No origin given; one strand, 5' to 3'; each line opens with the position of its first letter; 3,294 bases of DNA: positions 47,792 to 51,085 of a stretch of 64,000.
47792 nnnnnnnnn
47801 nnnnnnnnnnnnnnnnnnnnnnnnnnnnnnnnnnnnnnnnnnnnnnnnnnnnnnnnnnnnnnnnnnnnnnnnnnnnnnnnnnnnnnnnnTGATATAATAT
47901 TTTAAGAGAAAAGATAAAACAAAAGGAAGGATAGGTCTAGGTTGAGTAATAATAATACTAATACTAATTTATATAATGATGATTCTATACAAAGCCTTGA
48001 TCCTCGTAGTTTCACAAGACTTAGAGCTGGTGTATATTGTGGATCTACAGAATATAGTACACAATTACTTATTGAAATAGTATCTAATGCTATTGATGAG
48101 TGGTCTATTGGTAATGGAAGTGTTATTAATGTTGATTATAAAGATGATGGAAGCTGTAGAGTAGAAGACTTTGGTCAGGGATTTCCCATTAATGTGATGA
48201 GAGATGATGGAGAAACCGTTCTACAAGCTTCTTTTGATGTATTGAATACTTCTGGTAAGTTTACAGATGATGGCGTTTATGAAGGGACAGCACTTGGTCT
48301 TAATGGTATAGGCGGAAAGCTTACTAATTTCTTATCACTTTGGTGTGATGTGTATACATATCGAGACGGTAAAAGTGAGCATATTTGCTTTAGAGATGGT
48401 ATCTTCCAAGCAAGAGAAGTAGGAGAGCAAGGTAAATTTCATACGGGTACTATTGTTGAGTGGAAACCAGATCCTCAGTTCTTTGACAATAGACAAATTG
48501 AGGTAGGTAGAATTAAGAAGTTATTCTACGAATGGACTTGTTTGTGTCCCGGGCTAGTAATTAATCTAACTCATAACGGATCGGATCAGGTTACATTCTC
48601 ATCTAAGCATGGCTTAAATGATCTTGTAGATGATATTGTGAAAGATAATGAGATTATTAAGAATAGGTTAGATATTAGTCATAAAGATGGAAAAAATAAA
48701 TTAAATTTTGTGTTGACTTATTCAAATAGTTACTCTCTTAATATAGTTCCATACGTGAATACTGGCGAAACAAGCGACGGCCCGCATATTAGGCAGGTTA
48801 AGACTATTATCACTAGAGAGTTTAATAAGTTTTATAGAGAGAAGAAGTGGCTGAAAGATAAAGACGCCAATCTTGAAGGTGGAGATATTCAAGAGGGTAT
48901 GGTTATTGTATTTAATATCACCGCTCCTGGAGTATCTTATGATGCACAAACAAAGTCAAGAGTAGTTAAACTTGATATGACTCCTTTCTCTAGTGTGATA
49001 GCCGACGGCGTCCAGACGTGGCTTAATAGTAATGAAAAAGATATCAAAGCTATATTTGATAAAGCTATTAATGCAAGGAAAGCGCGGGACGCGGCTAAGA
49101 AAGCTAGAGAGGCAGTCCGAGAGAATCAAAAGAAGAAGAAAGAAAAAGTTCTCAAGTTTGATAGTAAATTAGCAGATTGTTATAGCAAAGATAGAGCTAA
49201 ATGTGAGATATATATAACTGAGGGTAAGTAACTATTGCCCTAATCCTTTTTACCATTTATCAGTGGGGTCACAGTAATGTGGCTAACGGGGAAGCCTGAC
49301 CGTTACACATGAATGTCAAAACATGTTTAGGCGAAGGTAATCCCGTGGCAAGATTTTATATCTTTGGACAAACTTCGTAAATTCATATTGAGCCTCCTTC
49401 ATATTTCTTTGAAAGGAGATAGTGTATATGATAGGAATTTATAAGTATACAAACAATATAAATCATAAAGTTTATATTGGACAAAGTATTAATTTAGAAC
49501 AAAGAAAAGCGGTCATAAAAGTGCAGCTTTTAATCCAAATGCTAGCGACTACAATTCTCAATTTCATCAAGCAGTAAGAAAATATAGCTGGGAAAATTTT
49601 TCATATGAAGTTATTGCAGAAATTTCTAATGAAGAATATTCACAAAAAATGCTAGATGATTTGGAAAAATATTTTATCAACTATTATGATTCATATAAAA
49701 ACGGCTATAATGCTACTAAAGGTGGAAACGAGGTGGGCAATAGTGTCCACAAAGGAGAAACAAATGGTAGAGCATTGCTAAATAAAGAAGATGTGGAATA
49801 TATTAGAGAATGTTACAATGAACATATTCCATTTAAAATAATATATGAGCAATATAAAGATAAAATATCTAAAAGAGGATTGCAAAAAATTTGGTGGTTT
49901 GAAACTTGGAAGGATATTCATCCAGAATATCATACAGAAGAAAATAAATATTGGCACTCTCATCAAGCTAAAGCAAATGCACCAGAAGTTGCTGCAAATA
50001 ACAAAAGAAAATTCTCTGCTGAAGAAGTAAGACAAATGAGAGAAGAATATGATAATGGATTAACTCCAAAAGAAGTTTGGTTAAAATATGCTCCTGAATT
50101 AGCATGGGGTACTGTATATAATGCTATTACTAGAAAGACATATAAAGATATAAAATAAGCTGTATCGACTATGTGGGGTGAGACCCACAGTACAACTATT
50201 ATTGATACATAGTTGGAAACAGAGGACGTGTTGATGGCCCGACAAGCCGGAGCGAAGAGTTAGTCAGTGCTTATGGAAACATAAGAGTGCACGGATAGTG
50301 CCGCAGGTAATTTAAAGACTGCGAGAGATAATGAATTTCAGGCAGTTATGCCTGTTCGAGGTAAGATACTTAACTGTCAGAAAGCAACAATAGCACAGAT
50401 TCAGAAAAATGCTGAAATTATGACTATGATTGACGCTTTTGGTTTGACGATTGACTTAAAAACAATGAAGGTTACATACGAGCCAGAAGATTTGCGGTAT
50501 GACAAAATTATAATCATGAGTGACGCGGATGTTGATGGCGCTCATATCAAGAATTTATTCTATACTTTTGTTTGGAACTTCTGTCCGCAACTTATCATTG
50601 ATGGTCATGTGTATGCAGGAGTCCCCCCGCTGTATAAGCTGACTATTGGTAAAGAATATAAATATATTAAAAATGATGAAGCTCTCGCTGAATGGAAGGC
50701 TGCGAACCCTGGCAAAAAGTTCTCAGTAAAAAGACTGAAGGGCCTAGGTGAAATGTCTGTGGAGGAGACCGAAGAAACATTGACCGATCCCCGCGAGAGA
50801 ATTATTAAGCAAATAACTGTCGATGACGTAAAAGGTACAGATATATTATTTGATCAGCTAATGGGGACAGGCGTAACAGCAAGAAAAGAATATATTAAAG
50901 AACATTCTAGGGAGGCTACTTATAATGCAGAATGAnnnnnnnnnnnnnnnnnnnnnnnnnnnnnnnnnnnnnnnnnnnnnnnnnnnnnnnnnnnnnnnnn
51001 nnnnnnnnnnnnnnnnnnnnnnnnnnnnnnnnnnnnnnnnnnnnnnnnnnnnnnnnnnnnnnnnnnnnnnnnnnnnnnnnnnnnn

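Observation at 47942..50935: Group I intron with a frameshifted GIY-YIG HEG splitting the topoisomerase B-like gene at the Toprim EGDSAGG motif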

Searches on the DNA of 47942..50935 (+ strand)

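Call 3: search_rna_families(source=window, start=48800, end=50700, threshold=evalue, max_evalue=1, show_alignments=3)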
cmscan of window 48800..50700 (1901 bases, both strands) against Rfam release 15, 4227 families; matches with E-value up to 1: 0.
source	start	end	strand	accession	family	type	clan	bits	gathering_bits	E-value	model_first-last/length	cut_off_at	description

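Call 5: search_dna_similar(query=window:47942-50935:+, collection=phages, mode=near, max_rows=30)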
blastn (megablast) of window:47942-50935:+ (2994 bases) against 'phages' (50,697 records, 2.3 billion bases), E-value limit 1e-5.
No match.

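Call 7: search_rna_families(source=window, start=49215, end=49430, threshold=evalue, max_evalue=10, show_alignments=4)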
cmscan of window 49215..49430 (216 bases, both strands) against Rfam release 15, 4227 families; matches with E-value up to 10: 2.
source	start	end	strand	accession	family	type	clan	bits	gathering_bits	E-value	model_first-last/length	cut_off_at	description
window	49286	49396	+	RF00028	Intron_gpI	Intron;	-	11.5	50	1.1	60-140/253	no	Group I catalytic intron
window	49215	49268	-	RF00478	SCARNA6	Gene; snRNA; snoRNA; scaRNA;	-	6.1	68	7.6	1-54/265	3'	Small Cajal body specific RNA 6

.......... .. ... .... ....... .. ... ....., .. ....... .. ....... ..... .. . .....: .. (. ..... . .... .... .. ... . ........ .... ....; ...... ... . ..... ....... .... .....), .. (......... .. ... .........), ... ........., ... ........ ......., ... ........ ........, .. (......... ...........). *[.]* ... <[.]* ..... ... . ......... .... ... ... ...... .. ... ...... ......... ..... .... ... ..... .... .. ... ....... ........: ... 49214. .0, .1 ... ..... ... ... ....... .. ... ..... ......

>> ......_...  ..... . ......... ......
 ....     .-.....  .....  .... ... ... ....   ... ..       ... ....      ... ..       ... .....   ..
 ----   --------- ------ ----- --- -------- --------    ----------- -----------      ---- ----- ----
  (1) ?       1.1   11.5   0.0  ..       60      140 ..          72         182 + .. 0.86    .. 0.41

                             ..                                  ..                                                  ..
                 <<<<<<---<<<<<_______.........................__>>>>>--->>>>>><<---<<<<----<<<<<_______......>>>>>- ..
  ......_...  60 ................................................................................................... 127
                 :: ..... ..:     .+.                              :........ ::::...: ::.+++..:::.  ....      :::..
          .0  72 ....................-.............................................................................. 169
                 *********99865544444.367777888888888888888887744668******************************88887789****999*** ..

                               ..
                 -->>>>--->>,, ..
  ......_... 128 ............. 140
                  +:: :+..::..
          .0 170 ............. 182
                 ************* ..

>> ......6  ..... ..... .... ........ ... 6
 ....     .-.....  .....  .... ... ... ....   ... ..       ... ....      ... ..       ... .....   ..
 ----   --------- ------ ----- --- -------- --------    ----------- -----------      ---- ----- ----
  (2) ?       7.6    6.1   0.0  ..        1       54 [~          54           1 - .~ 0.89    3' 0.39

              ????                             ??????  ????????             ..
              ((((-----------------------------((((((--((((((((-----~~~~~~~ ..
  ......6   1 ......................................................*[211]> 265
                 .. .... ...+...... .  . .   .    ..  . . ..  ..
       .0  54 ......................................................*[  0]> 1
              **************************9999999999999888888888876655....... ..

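Call 8: search_rna_families(source=window, start=50150, end=50305, threshold=evalue, max_evalue=10, show_alignments=4)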
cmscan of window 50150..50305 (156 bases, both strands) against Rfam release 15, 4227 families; matches with E-value up to 10: 1.
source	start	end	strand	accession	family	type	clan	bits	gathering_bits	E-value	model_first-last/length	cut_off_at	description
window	50262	50277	-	RF01120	sR33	Gene; snRNA; snoRNA; CD-box;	-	9.4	37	9.8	40-55/55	no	Small nucleolar RNA sR33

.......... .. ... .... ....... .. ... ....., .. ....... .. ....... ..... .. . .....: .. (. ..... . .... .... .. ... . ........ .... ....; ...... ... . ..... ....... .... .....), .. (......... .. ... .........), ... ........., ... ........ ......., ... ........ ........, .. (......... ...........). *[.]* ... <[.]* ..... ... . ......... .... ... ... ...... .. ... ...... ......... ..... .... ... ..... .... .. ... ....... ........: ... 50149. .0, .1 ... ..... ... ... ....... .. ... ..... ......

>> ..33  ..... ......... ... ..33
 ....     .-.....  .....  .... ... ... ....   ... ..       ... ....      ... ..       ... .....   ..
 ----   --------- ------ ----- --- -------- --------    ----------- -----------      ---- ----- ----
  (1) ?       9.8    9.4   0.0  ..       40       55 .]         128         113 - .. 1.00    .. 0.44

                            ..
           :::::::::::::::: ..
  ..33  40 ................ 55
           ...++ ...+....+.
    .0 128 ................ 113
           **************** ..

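Call 41: search_dna_similar(query=window:49226-49427:+, collection=phages, mode=distant, max_evalue=0.001, max_rows=25)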
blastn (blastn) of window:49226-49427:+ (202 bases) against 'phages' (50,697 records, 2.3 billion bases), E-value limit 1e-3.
Records with a match: 1; places in all: 1; records where one place covers at least 80% of the query: 0.
Best place of each record, by identity: 80-90% 1.
By first word of the organism name: Enterococcus 1.
By host as written in the record: Enterococcus faecium 1.
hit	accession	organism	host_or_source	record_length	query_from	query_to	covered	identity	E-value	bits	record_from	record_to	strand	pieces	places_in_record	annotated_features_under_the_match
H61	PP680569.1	Enterococcus phage VRE9_3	Enterococcus faecium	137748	9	72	32%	80.0%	8e-6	56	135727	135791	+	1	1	hypothetical protein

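Call 42: search_dna_similar(query=window:50159-50293:+, collection=phages, mode=distant, max_evalue=0.001, max_rows=25)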
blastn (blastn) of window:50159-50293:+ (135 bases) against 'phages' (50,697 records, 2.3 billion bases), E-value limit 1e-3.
No match.

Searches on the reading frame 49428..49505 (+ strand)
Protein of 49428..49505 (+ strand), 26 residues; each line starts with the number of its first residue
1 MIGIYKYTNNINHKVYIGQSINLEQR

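Call 6: search_protein_families(library=pfam, proteins=[window:49428-49505:+], max_evalue=0.01)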
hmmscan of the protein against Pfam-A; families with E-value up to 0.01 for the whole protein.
window:49428-49505:+ (26 aa): 1 family
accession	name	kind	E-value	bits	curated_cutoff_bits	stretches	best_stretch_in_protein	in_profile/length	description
PF01541.30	GIY-YIG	-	0.00038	21.1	22.6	1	1-26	1-26/78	GIY-YIG catalytic domain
